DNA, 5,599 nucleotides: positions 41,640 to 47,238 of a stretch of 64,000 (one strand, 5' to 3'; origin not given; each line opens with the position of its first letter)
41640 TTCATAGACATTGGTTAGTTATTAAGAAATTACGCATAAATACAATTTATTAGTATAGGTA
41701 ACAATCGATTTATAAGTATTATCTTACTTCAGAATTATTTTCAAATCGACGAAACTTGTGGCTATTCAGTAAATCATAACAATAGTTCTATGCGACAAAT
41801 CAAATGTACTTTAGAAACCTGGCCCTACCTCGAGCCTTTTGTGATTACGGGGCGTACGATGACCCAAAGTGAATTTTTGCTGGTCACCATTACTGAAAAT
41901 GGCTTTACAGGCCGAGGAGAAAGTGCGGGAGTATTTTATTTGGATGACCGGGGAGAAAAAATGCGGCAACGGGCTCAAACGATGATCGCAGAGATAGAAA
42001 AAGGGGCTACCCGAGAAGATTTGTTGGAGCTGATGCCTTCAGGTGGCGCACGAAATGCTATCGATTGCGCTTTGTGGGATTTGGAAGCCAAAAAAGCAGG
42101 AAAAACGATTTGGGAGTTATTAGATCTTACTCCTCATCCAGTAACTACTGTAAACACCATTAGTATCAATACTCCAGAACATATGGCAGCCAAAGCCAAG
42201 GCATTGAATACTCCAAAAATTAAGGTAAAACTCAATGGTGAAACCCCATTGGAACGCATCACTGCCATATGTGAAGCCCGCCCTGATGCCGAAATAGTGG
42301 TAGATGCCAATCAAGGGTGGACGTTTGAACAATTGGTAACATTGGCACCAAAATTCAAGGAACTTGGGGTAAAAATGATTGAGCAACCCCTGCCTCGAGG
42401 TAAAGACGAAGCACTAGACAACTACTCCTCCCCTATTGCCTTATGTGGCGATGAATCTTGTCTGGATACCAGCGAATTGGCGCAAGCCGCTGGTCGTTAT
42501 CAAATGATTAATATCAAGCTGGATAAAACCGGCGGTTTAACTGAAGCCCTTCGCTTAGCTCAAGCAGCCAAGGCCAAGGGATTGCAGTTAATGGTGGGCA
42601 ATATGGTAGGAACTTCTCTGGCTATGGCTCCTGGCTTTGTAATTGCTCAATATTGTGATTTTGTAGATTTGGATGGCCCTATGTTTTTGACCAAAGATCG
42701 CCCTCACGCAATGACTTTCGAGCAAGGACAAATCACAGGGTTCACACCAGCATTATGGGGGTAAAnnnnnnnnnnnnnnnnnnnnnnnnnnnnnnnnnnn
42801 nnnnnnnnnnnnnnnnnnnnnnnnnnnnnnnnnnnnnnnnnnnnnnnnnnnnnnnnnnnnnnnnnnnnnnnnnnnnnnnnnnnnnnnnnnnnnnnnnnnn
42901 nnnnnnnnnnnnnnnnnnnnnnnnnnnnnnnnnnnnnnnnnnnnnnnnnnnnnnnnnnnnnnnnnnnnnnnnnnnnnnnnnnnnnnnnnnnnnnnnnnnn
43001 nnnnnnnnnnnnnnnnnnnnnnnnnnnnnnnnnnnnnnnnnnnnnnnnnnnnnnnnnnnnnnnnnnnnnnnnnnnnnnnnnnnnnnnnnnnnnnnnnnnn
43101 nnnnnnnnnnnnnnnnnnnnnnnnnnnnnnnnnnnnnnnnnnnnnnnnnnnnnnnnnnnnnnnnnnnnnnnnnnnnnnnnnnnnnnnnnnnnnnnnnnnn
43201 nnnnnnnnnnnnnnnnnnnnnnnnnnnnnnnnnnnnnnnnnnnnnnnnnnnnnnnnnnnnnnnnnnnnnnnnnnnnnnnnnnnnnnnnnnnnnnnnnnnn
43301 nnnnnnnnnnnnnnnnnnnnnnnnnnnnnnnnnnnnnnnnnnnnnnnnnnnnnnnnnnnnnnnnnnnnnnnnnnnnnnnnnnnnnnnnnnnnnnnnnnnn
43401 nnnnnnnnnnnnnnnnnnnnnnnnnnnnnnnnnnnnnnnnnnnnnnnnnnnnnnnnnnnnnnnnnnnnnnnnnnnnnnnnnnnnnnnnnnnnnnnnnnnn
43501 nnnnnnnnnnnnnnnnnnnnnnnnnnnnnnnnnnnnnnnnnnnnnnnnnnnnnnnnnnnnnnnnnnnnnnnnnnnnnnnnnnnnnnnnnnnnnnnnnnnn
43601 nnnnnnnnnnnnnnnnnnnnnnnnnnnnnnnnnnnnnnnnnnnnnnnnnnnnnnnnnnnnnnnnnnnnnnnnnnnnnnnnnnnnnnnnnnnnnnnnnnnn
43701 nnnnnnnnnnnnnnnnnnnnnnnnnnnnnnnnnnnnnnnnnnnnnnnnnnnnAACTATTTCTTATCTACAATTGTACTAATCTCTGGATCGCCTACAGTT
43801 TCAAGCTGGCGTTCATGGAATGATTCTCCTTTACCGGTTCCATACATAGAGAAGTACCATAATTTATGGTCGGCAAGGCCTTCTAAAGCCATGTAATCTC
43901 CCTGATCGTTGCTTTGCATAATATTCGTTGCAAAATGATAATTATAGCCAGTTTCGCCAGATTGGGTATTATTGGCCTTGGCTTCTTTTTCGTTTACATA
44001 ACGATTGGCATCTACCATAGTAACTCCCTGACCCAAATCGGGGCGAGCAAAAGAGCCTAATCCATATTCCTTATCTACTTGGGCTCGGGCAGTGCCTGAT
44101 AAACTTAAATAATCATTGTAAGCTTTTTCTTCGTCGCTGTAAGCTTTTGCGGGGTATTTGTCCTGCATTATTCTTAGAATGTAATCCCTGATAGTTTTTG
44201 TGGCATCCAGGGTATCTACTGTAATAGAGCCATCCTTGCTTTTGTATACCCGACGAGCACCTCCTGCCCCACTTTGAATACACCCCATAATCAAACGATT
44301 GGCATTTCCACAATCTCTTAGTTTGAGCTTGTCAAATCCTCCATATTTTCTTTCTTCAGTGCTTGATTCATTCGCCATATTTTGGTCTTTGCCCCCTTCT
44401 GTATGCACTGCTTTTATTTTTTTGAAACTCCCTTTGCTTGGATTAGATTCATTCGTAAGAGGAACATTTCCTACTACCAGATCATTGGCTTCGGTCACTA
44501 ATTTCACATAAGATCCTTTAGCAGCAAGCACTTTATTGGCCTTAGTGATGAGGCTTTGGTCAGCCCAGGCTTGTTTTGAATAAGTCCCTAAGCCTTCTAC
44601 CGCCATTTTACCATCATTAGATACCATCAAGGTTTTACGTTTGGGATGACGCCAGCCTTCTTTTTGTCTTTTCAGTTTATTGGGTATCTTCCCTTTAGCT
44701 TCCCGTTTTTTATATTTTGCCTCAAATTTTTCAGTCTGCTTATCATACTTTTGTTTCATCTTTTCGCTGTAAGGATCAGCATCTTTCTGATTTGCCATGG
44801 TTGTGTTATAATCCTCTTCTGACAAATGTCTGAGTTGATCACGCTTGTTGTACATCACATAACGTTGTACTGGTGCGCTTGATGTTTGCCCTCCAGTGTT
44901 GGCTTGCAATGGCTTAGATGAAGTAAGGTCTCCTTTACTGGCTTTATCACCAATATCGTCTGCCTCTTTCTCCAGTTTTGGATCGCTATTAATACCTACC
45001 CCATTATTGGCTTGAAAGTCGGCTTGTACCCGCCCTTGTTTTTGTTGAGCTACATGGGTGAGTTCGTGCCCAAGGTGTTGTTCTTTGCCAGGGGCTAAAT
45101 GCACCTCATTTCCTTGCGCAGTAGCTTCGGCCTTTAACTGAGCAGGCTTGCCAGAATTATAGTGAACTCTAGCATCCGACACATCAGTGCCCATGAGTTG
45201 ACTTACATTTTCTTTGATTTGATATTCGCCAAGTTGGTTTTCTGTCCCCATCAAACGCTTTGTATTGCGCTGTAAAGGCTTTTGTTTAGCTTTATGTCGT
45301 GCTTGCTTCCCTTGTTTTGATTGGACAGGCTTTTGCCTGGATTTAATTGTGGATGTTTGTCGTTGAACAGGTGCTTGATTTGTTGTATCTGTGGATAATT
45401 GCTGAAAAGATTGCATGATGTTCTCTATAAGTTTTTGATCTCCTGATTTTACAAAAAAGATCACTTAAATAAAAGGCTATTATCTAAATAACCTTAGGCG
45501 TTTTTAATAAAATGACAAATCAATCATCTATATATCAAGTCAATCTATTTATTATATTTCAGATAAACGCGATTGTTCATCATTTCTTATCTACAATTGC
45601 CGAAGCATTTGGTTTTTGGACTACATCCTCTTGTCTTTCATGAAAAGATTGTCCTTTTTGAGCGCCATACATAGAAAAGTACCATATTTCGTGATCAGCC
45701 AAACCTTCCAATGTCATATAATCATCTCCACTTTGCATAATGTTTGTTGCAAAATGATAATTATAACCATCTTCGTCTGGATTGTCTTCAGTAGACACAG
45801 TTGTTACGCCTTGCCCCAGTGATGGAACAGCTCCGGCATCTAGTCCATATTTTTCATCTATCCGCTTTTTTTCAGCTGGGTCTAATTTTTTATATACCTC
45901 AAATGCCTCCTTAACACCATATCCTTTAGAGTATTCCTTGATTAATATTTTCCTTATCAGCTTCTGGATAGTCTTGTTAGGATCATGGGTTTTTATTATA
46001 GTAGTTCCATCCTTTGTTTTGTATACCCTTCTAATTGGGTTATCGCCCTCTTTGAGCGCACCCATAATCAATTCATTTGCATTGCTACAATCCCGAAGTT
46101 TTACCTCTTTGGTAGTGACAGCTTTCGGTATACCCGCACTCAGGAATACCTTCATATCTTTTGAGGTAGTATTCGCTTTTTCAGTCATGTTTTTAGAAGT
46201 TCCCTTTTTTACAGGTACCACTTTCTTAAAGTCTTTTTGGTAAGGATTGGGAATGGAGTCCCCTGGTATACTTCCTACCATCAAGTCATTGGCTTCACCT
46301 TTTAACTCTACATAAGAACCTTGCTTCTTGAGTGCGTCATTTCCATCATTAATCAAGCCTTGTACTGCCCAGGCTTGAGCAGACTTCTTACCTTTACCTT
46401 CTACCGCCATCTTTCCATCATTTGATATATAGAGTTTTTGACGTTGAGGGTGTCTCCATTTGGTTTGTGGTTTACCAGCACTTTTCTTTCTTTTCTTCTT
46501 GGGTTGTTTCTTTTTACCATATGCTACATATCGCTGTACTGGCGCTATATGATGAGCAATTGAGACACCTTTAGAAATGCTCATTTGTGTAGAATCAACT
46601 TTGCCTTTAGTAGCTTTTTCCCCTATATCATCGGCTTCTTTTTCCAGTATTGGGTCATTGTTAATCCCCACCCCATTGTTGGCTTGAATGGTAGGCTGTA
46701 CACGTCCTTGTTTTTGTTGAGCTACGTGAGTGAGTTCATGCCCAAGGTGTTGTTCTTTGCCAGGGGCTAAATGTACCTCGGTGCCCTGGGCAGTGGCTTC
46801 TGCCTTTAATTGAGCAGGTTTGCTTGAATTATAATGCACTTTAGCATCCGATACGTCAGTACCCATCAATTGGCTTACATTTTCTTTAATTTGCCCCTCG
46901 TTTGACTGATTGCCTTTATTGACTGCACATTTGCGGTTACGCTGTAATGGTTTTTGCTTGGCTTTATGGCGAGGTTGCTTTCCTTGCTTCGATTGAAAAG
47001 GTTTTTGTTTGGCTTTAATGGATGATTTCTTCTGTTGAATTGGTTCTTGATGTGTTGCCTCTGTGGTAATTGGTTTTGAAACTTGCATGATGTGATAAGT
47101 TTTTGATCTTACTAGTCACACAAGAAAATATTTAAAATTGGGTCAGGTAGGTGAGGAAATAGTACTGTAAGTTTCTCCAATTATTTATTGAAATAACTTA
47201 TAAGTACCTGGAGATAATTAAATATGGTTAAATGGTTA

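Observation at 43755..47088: F/G paralogs: conserved ends, variable middle, and a C-terminal domain with candidate catalytic His/Glu residues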

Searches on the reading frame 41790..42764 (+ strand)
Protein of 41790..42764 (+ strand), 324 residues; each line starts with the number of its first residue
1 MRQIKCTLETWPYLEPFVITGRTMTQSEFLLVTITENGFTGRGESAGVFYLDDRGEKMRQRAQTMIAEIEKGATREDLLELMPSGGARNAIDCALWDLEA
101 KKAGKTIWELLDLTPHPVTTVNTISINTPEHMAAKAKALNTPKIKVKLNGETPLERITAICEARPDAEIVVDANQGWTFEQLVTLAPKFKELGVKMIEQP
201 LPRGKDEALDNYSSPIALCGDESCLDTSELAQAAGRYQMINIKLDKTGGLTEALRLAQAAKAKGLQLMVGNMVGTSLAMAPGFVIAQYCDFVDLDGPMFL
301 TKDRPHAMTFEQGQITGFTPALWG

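Call 7: search_protein_families(library=pfam, proteins=[window:41790-42764:+], max_evalue=0.001)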
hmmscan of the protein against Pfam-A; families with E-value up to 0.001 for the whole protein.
window:41790-42764:+ (324 aa): 2 families
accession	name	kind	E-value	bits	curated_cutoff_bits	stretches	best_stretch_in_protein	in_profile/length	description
PF13378.12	MR_MLE_C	-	8.4e-26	91.5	29.4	1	138-281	14-163/219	Enolase C-terminal domain-like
PF02746.21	MR_MLE_N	-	4.9e-11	43.3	22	1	4-111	4-116/117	Mandelate racemase / muconate lactonizing enzyme, N-terminal domain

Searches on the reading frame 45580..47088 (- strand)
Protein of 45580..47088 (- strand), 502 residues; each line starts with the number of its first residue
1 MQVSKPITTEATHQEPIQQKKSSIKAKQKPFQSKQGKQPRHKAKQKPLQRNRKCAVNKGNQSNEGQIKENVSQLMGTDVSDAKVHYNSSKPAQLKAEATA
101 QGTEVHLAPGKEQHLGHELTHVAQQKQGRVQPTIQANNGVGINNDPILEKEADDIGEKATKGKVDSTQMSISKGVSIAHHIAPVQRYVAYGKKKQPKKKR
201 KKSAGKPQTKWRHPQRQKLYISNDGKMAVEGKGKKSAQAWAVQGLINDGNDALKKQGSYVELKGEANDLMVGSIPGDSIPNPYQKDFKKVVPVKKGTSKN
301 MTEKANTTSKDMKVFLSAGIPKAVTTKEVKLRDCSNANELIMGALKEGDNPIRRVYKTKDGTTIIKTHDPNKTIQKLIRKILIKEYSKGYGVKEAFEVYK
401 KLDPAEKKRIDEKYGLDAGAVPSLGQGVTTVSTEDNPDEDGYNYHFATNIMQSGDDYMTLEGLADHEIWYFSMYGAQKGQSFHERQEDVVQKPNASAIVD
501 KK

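Call 4: search_protein_families(library=pfam, proteins=[window:45580-47088:-], max_evalue=0.01)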
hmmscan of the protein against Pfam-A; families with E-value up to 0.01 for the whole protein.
window:45580-47088:- (502 aa): 1 family
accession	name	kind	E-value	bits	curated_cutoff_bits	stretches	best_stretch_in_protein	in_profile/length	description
PF13699.11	eCIS_core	-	1.8e-10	41.3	22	1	66-128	5-78/79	eCIS core domain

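Call 9: search_solved_structures(query=window:45580-47088:-, max_evalue=1, show_alignments=2)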
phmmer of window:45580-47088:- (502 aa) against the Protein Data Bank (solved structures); distinct sequences matched with E-value up to 1: 0.

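Call 10: search_protein_families(library=ncbifam, proteins=[window:45580-47088:-], max_evalue=0.1)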
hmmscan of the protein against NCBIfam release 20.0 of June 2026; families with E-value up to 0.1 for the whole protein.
window:45580-47088:- (502 aa): 1 family
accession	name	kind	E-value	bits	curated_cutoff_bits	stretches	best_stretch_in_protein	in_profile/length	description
NF033793.0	peri_CopK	exception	0.061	13.4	123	0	218-236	37-55/88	periplasmic Cu(I)/Cu(II)-binding protein CopK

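Call 48: find_related_loci(query=A4, collection=genome_contigs, flank=10000)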
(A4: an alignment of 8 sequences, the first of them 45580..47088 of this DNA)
Query A4 (502 aa) in genome_contigs; peptide patterns used: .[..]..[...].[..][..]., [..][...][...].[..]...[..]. (x = any residue, [..] = any of these).
598 stretches matched a pattern (row limit reached: there are more); 72 encode a relative of the query (tblastn E <= 1e-3); 72 distinct loci.
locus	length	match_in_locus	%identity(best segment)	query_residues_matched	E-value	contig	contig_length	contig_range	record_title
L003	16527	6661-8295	60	1-502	0e+0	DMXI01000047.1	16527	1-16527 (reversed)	MAG TPA_asm: Microscillaceae bacterium isolate UBA11690 contig_7413, whole genome shotgun sequence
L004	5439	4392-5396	65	7-347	6e-139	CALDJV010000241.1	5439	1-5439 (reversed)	MAG TPA_asm: uncultured Cytophagaceae bacterium isolate SRR6490003_bin.60_CONCOCT_v1.1_MAG genome assembly, contig: ERZ7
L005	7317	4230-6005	40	4-502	6e-111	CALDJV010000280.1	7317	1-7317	MAG TPA_asm: uncultured Cytophagaceae bacterium isolate SRR6490003_bin.60_CONCOCT_v1.1_MAG genome assembly, contig: ERZ7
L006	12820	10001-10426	67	8-160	1e-55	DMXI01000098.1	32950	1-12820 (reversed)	MAG TPA_asm: Microscillaceae bacterium isolate UBA11690 contig_1039, whole genome shotgun sequence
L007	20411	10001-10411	34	67-207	2e-15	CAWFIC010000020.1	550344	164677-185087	MAG: uncultured Planctomycetota bacterium isolate MFD02579.bin.2.73 genome assembly, contig: contig_7838, whole genome s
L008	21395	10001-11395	40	49-156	7e-14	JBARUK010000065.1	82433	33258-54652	MAG: Cyclobacteriaceae bacterium isolate MFD12125_ilm_asm_bin39 k127_320298, whole genome shotgun sequence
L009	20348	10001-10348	35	396-498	3e-12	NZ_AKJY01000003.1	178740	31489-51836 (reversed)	Chryseobacterium populi strain CF314 PMI13_contig_5, whole genome shotgun sequence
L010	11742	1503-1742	34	49-128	7e-8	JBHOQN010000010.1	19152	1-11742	MAG: Ktedonobacteraceae bacterium isolate A0_13 coassembly_Ak141_209541, whole genome shotgun sequence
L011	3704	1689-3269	29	61-478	8e-8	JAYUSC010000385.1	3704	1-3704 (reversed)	MAG: Pseudanabaena sp. isolate GL117_DN_concoct_61 GL117_DN_concoct_61_384, whole genome shotgun sequence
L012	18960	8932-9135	40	67-126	3e-7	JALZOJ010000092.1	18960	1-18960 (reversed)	MAG: Myxococcota bacterium isolate MSU bin108 SD1459_NODE_479_length_18960_cov_14.142303, whole genome shotgun sequence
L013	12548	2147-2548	28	5-126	4e-7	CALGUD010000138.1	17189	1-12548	MAG TPA_asm: uncultured Flavobacteriaceae bacterium isolate SRR6425818_bin.24_CONCOCT_v1.1_MAG genome assembly, contig:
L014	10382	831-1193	31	65-160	5e-7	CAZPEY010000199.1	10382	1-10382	MAG TPA_asm: uncultured Polyangiaceae bacterium isolate SRP189682_co1_246 genome assembly, contig: NODE_15166_length_103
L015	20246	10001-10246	35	64-135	1e-6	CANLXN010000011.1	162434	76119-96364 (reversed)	uncultured Flavobacteriaceae bacterium isolate 3-490-G.fasta genome assembly, contig: NODE_11, whole genome shotgun sequ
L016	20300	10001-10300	33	56-135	5e-6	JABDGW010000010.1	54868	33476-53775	MAG: Bacteroidetes bacterium isolate BWOrgHeat_Nextera68_MAG4 3300021024.a:Ga0206952_10021, whole genome shotgun sequenc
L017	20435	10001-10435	28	48-182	7e-6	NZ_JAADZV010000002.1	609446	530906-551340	Flavobacterium limi strain THG-AG6.4 NODE_2_length_609446_cov_153.354714, whole genome shotgun sequence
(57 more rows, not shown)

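Call 76: search_protein_families(library=pfam, proteins=[L006:51-2867:+, L006:3566-6958:+, L006:7387-9444:+, L006:9905-12196:+, L009:110-781:+, L009:794-3781:+, L009:3805-4353:+, L009:4357-5835:+, L009:5724-6527:+, L009:10818-12116:+], max_evalue=0.001)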
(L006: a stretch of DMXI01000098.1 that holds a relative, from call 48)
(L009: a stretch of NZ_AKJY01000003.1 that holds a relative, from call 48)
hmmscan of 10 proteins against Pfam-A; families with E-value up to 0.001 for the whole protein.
L006:51-2867:+ (938 aa): 0 families

L006:3566-6958:+ (1130 aa): 0 families

L006:7387-9444:+ (685 aa): 2 families
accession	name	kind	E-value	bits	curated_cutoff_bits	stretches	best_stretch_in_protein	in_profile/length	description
PF00648.27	Peptidase_C2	-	6.4e-17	62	23.8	2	338-448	46-157/297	Calpain family cysteine protease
PF13699.11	eCIS_core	-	2.8e-07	31.1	22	1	81-143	5-78/79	eCIS core domain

L006:9905-12196:+ (763 aa): 2 families
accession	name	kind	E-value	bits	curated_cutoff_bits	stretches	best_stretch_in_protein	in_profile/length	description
PF13699.11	eCIS_core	-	1.3e-07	32.1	22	1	79-142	4-78/79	eCIS core domain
PF00648.27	Peptidase_C2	-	0.00012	21.7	23.8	0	628-705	151-244/297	Calpain family cysteine protease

L009:110-781:+ (223 aa): 0 families

L009:794-3781:+ (995 aa): 0 families

L009:3805-4353:+ (182 aa): 0 families

L009:4357-5835:+ (492 aa): 1 family
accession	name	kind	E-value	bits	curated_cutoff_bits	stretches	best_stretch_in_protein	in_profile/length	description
PF19268.4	CIS_TMP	-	7.1e-89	299.6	27.8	1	2-490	2-463/463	Contractile injection system tape measure protein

L009:5724-6527:+ (267 aa): 1 family
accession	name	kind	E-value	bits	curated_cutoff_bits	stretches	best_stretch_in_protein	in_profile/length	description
PF01374.23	Glyco_hydro_46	-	6.2e-11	42.8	27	1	56-256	2-207/210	Glycosyl hydrolase family 46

L009:10818-12116:+ (432 aa): 5 families
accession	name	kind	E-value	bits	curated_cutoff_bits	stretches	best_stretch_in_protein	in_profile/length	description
PF00004.35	AAA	-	3.2e-27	96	21.2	1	218-337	2-125/131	ATPase family associated with various cellular activities (AAA)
PF12775.13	AAA_7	-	0.00016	21.7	25.8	1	189-245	8-64/181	P-loop containing dynein motor region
PF13401.12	AAA_22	-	0.00034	21.4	27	0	218-249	9-43/130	AAA domain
PF13173.12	AAA_14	-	0.00072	20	27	0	218-299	6-89/129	AAA domain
PF20720.3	nSTAND3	-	0.00083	19.5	27.2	0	218-322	21-111/155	Novel STAND NTPase 3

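Call 96: search_protein_families(library=padloc, proteins=[window:45580-47088:-], max_evalue=0.01)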
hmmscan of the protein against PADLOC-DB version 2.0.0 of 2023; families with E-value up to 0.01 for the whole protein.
window:45580-47088:- (502 aa): 0 families

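Call 97: search_protein_families(library=phrogs, proteins=[window:45580-47088:-], max_evalue=0.01)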
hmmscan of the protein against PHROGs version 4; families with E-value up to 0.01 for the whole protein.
window:45580-47088:- (502 aa): 0 families
